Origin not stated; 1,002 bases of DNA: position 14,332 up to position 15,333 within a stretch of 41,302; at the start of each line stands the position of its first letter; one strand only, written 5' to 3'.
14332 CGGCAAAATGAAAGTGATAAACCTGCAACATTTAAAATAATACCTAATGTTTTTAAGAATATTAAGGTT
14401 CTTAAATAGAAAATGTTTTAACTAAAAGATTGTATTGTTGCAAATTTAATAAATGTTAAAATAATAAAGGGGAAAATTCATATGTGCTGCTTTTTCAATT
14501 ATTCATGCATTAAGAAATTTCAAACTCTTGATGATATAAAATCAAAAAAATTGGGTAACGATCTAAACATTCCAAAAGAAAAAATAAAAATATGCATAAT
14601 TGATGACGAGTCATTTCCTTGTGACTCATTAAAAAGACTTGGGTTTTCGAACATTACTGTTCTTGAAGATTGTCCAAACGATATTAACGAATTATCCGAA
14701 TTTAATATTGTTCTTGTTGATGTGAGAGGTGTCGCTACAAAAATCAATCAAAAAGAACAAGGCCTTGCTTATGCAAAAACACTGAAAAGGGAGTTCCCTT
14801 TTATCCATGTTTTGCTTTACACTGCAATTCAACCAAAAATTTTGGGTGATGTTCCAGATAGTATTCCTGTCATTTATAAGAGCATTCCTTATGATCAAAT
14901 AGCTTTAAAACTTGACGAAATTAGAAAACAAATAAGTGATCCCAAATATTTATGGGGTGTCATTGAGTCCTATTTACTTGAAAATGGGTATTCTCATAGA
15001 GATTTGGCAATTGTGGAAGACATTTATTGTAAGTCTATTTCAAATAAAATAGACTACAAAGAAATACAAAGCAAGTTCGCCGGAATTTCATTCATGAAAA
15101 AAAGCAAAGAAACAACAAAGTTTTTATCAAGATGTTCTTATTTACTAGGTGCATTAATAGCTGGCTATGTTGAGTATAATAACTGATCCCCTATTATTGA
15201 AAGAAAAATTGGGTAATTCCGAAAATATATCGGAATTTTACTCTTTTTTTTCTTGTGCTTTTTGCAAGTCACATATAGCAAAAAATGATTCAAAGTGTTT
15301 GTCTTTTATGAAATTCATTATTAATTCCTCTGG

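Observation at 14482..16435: Orphan AT-rich two-gene module: REC-domain protein with an unknown output domain plus a soluble Cys-rich-sensor HK-like ATPase; candidate undescribed signalling/defence system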

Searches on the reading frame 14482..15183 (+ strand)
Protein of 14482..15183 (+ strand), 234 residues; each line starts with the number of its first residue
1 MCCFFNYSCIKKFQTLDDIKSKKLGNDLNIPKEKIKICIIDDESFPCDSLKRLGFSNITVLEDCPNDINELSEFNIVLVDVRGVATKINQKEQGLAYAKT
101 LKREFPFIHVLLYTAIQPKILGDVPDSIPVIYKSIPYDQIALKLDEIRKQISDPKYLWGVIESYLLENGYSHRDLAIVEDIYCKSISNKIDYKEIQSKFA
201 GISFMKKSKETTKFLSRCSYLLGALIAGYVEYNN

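Call 3: search_protein_families(library=pfam, proteins=[window:14482-15183:+], max_evalue=1)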
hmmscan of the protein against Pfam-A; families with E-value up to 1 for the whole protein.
window:14482-15183:+ (234 aa): 0 families

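Call 4: search_protein_families(library=ncbifam, proteins=[window:14482-15183:+], max_evalue=1)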
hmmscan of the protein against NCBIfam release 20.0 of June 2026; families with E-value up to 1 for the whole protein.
window:14482-15183:+ (234 aa): 0 families

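Call 5: search_protein_families(library=padloc, proteins=[window:14482-15183:+], max_evalue=1)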
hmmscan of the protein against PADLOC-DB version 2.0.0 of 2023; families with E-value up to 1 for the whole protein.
window:14482-15183:+ (234 aa): 3 families
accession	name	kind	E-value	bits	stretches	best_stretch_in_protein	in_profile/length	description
PDLC04646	PDC-M43A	-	2.7e-15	54.7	1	18-117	63-165/203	-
PDLC04644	PDC-M43A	-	2.5e-06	25.3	1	30-116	40-129/170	-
PDLC04645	PDC-M43A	-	4e-05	21.2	1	39-115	135-213/250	-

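Call 12: find_homologous_proteins(query=window:14482-15183:+)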
Query window:14482-15183:+ (234 aa): 1 proteins with E <= 0.001 among 270 candidates.
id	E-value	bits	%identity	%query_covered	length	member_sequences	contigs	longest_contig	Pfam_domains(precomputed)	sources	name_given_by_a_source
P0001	9.8e-152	521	100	100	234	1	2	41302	-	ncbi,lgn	-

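Call 23: search_protein_representatives(protein=window:14482-15183:+)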
Query: 234 residues. Proteins with E-value up to 0.001 (for the whole library): 372; up to 1e-10: 91; up to 1e-30: 1. The best 150 are listed.
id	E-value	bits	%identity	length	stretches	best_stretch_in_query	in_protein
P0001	3.1e-152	521.0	100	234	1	1-234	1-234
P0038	8.2e-29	117.2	35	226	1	1-188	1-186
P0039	4.8e-25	104.9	34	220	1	11-194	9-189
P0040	6.0e-25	104.6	34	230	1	2-192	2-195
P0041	1.4e-23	100.1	32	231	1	5-198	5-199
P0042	2.8e-23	99.1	30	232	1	11-196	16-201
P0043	3.2e-22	95.6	31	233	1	7-197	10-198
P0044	7.2e-22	94.5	32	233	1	13-207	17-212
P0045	2.9e-20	89.3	34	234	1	10-194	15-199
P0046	4.4e-19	85.4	35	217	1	11-191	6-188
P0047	6.1e-19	84.9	30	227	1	2-190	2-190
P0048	6.4e-19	84.9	28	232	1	10-218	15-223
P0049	1.0e-18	84.2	33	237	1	11-200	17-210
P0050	1.0e-18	84.2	29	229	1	5-218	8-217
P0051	4.5e-18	82.1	33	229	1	26-230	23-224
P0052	5.3e-18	81.9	32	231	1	11-200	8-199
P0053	5.5e-18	81.8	32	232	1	13-193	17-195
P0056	2.3e-17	79.7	30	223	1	2-192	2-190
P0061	2.7e-16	76.3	34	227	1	4-192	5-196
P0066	5.9e-15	71.9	34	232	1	15-203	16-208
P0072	1.7e-14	70.4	31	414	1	12-189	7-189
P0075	4.4e-14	69.0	32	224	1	12-193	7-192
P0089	9.4e-13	64.7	31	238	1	4-195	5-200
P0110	1.5e-11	60.7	27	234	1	1-199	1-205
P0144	4.9e-10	55.8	36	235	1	14-193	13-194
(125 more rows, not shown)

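Call 26: search_solved_structures(query=A1, max_evalue=1, show_alignments=2)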
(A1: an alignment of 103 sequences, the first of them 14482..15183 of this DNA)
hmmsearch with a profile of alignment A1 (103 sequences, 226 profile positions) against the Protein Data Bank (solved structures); distinct sequences matched with E-value up to 1: 89 (the best 60 are shown).
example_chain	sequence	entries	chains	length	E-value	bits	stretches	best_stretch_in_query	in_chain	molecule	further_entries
3cu5_A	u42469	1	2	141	2.3e-09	40.2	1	33-153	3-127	Two component transcriptional regulator, AraC family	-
2qr3_A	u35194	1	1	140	2.7e-07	33.4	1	34-153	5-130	Two-component system response regulator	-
3a0r_B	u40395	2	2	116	6.9e-07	32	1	34-146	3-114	Response regulator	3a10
3a0u_A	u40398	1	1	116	1.1e-06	31.4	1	34-146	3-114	Response regulator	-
8uvx_B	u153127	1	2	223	2.9e-06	30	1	33-144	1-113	DNA-binding response regulator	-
8uuz_A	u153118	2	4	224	4.4e-06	29.4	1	34-144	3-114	DNA-binding response regulator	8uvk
1dc7_A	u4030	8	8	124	9.4e-06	28.3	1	90-149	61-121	NITROGEN REGULATION PROTEIN | NITROGEN REGULATION PROTEIN NR(I) | NTRC RECEIVER DOMAIN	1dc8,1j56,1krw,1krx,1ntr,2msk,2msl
3jte_A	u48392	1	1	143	1.7e-05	27.5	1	33-149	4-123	Response regulator receiver protein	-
3f6p_A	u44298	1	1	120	6.5e-05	25.6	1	34-143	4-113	Transcriptional regulatory protein yycF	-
2zwm_A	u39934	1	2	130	6.7e-05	25.5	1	34-145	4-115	Transcriptional regulatory protein yycF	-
4iga_A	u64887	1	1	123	0.0002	24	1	34-146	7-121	Chemotaxis protein CheY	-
1tmy_A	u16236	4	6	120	0.00021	23.9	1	34-146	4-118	CHEY PROTEIN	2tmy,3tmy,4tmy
1u0s_Y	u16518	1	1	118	0.00027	23.6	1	34-145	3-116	Chemotaxis protein cheY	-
1zit_A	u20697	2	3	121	0.00036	23.2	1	34-150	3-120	transcriptional regulator (NtrC family)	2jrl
4qyw_A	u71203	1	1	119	0.00076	22.1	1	34-146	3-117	Chemotaxis protein CheY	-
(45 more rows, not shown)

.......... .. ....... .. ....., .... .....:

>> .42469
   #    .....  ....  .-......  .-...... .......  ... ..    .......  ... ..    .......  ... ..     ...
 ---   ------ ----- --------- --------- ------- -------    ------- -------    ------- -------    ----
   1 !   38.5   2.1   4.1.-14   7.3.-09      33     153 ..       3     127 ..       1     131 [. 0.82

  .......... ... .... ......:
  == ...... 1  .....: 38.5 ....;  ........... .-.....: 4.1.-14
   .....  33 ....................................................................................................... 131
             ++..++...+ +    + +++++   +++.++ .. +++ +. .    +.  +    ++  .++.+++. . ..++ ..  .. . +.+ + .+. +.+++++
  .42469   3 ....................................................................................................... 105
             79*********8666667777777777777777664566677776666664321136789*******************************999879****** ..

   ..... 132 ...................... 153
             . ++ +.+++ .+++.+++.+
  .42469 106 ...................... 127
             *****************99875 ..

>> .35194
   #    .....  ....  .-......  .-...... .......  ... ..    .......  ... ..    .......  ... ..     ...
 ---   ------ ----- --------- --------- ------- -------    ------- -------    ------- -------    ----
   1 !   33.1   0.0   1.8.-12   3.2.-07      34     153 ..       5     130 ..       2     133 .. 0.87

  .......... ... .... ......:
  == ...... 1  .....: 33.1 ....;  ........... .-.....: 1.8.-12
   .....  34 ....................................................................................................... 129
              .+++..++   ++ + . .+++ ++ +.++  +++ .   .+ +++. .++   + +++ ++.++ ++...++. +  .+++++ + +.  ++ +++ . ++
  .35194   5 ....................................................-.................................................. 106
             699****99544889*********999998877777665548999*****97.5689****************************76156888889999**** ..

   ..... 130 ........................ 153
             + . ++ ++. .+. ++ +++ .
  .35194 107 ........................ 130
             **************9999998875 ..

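Call 27: search_protein_families(library=pfam, alignment_id=A1, max_evalue=0.01)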
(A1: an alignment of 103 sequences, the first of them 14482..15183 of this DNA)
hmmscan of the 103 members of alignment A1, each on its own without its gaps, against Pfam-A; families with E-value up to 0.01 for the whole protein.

A. member 1, window:14482-15183:+ (234 aa): 0 families

B. families by the number of members that match (of 103 scanned): 3 families
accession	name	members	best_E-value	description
PF00072.30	Response_reg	33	1.2e-06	Response regulator receiver domain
PF03496.20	ADPrib_exo_Tox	1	0.0049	ADP-ribosyltransferase exoenzyme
PF14511.12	RE_EcoO109I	1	0.0065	Type II restriction endonuclease EcoO109I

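Call 33: list_cluster_members(proteins=[window:14482-15183:+, window:15167-16432:+, window:20825-21775:+, window:5473-7725:-])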
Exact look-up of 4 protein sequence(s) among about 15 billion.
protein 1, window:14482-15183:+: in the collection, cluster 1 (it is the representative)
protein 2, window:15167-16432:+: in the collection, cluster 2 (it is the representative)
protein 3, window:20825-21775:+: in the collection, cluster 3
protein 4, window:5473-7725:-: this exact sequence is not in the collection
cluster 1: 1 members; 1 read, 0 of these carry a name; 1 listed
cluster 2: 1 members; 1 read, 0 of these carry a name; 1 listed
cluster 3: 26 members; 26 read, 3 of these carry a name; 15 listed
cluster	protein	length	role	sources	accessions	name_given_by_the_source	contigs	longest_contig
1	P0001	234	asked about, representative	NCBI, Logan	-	-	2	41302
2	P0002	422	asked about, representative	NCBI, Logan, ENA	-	-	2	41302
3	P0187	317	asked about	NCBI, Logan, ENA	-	-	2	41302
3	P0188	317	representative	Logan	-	-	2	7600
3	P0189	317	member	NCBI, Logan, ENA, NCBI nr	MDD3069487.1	MAG: L-lactate dehydrogenase [Bacilli bacterium] | L-lactate dehydrogenase [Bacilli bacterium]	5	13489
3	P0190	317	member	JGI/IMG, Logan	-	L-lactate dehydrogenase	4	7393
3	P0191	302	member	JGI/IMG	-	L-lactate dehydrogenase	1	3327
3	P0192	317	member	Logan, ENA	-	-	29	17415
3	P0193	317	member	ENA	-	-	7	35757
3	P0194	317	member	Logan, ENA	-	-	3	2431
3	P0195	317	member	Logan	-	-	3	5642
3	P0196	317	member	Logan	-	-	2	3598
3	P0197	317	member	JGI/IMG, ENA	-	-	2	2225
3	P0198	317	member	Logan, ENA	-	-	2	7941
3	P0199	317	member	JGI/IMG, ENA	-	-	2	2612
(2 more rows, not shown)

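Call 42: find_encoding_contigs(protein=P0038, flank=10000, max_places=3)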
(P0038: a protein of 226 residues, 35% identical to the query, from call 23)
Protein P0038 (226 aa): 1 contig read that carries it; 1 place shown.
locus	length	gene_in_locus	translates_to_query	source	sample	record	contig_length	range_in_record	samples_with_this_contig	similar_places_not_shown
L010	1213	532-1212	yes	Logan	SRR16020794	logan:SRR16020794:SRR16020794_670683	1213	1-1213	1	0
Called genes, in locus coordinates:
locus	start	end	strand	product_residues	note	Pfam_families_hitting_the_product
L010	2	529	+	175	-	?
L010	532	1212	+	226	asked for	?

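Call 43: list_cluster_members(proteins=[P0039, P0040, P0042, P0043, P0044, P0045, P0046, P0049, P0051, P0072])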
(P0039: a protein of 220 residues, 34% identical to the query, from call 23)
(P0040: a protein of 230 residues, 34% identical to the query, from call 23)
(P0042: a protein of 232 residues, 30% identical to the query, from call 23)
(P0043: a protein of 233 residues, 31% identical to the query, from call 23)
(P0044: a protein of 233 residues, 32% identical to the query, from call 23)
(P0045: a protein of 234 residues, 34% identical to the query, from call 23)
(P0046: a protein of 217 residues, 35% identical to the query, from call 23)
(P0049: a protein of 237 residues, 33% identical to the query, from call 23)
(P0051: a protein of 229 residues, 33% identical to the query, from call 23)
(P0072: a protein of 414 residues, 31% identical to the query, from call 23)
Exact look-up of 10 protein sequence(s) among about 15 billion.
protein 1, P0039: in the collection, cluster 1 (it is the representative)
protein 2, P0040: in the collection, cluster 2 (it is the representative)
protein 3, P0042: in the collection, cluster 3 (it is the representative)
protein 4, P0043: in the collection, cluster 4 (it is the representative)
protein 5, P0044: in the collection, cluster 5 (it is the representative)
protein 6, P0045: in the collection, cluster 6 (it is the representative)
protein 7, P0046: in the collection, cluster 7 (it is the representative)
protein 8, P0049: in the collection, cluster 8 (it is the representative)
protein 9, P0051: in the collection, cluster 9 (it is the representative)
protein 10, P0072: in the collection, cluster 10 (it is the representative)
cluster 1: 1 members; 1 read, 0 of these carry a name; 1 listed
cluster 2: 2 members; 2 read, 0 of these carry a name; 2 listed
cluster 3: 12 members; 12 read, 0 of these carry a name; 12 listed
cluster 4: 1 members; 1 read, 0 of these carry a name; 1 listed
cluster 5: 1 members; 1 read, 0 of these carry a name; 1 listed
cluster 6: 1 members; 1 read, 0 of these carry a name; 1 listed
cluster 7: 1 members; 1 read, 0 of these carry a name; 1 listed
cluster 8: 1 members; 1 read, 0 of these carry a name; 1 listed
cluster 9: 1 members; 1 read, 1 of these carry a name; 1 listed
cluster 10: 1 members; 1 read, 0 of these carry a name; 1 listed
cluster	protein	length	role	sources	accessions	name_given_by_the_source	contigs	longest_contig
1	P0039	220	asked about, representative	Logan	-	-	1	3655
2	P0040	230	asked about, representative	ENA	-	-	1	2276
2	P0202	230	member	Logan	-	-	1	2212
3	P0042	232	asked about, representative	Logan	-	-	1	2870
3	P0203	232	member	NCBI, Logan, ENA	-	-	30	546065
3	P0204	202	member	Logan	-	-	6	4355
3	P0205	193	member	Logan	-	-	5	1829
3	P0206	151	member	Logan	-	-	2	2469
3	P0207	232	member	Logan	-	-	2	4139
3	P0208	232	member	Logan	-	-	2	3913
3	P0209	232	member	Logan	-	-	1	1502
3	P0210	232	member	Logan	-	-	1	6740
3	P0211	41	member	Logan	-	-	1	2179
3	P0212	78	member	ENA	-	-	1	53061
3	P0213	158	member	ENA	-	-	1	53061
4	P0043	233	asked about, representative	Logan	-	-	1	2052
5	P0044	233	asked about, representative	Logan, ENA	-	-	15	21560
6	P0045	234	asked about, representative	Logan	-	-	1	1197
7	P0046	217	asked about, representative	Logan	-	-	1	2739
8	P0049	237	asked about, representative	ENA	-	-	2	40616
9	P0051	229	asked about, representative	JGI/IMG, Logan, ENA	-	CheY-like chemotaxis protein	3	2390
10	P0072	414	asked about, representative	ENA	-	-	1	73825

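Call 44: find_encoding_contigs(protein=P0203, flank=10000, max_places=3)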
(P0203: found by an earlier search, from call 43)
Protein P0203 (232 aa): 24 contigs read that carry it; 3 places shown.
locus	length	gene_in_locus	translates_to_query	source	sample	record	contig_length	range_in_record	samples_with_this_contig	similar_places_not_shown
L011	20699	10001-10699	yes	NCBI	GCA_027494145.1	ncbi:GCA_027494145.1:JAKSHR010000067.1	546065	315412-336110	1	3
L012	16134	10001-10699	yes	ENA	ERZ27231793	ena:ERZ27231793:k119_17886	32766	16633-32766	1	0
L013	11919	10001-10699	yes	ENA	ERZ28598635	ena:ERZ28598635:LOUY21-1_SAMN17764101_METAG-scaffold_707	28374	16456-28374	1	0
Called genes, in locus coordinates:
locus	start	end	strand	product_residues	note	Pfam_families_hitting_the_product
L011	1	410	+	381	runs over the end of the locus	-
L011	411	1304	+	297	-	PF14253:AbiH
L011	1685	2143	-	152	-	-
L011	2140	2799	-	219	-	PF00089:Trypsin, PF13365:Trypsin_2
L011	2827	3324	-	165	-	PF01381:HTH_3 (weak)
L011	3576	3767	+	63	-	-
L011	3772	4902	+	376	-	PF14657:Arm-DNA-bind_4, PF14659:Phage_int_SAM_3, PF00589:Phage_integrase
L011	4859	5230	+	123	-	PF21983:NikA-like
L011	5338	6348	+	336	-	PF13481:AAA_25, PF03796:DnaB_C (weak), PF06745:ATPase (faint), PF13401:AAA_22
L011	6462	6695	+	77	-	-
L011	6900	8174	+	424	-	PF01076:Mob_Pre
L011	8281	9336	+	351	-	-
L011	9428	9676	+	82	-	PF02604:PhdYeFM_antitox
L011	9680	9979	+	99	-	PF05016:ParE_toxin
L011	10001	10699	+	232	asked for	-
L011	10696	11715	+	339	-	PF02518:HATPase_c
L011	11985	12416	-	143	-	PF12844:HTH_19, PF13560:HTH_31 (weak), PF01381:HTH_3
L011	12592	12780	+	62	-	-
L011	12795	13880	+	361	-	PF14657:Arm-DNA-bind_4, PF14659:Phage_int_SAM_3, PF00589:Phage_integrase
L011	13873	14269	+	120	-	PF21983:NikA-like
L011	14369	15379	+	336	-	PF13481:AAA_25, PF06745:ATPase (weak)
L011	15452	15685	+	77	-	-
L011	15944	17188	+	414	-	PF01076:Mob_Pre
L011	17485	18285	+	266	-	PF02517:Rce1-like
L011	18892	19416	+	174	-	-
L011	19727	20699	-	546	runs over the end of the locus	PF03063:Prismane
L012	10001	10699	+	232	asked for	-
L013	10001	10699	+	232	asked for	-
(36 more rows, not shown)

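Call 45: find_encoding_contigs(protein=P0049, flank=10000, max_places=2)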
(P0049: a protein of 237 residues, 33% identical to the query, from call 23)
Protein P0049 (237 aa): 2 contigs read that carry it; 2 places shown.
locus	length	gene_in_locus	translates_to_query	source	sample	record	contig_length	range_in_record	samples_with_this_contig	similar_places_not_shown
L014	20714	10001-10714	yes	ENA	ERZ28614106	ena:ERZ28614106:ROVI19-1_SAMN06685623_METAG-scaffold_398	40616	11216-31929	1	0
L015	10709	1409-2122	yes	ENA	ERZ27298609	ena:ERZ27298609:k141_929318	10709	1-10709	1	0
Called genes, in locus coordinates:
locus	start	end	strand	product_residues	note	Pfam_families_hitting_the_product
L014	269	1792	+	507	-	PF14622:Ribonucleas_3_3, PF00636:Ribonuclease_3, PF00035:dsrm (faint)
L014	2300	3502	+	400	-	PF18106:Rol_Rep_N (faint), PF02486:Rep_trans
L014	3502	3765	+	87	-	-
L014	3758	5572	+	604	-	PF00580:UvrD-helicase, PF13245:AAA_19, PF13604:AAA_30 (faint), PF01443:Viral_helicase1 (faint), PF13361:UvrD_C, PF13538:UvrD_C_2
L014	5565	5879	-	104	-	PF01381:HTH_3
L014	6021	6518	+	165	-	-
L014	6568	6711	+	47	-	-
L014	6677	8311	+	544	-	PF00239:Resolvase, PF07508:Recombinase, PF13408:Zn_ribbon_recom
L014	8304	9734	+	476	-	PF00239:Resolvase, PF07508:Recombinase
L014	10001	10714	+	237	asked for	-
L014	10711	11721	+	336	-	PF02518:HATPase_c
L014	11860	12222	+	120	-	PF10628:CotE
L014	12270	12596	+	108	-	-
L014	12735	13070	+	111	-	-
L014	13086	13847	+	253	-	PF09479:Flg_new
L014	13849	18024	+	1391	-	PF00561:Abhydrolase_1 (faint), PF13855:LRR_8 (faint), PF13306:LRR_5, PF09479:Flg_new (weak)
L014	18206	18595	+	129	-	PF10628:CotE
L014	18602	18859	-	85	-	-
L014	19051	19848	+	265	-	PF02230:Abhydrolase_2 (faint), PF00561:Abhydrolase_1, PF12146:Hydrolase_4, PF12697:Abhydrolase_6, PF20408:Abhydrolase_11 (weak), PF00326:Peptidase_S9 (faint)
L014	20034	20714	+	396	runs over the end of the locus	PF07155:ECF-ribofla_trS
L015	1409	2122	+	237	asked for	-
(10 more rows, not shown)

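Call 46: find_encoding_contigs(protein=P0072, flank=10000, max_places=2)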
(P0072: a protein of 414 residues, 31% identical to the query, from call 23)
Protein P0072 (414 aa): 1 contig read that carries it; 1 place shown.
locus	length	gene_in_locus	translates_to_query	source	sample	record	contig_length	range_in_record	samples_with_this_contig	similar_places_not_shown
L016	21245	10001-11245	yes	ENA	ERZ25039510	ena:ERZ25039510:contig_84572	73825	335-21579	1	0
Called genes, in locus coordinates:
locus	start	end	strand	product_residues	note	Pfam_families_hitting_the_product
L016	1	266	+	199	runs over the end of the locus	?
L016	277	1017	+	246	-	PF00800:PDT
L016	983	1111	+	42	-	-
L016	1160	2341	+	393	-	PF00355:Rieske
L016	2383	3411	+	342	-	PF03401:TctC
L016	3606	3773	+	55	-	-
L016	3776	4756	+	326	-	PF01547:SBP_bac_1, PF13531:SBP_bac_11, PF13416:SBP_bac_8, PF13343:SBP_bac_6 (faint)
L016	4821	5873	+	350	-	PF14870:PSII_BNR (faint), PF25852:DUF6242_C (faint), PF02012:BNR (faint), PF15899:BNR_6 (faint), PF15902:Sortilin-Vps10 (weak)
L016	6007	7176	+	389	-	PF00355:Rieske, PF19301:LigXa_C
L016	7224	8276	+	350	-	PF09084:NMT1 (weak)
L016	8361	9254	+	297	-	PF02826:2-Hacid_dh_C (weak), PF02737:3HCDH_N (weak), PF03446:NAD_binding_2, PF14833:NAD_binding_11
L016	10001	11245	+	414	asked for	-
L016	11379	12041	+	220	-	PF04955:HupE_UreJ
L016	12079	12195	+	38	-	-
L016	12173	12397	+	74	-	PF21006:NHase_beta_N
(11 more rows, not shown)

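Call 48: predict_structure(alignment_id=A5)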
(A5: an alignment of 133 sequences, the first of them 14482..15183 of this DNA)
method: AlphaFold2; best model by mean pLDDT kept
length: 234 residues; sequences in the alignment: 133
mean_pLDDT: 90.1   pTM: 0.85
mean pLDDT of the five models: 90.1, 89.9, 88.1, 87.6, 87.6
residues with pLDDT >= 90: 162; 70-90: 53; 50-70: 15; < 50: 4
segments of 3 or more residues with pLDDT < 50: none
pLDDT, mean of each block of 10 residues (from residue 1): 52 89 71 96 97 98 97 97 97 98 95 97 97 98 96 92 93 94 90 87 84 86 78 69
secondary structure, 60 per line:
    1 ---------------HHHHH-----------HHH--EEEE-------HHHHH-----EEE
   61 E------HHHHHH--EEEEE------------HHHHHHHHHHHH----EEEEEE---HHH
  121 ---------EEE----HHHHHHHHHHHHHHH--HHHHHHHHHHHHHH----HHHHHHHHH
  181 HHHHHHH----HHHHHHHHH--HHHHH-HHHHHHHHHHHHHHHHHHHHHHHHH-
elements in order: H16-20 E37-40 H48-52 E58-61 H68-73 E76-80 H93-104 E109-114 E130-132 H137-151 H154-167 H172-187 H192-200 H203-207 H209-233
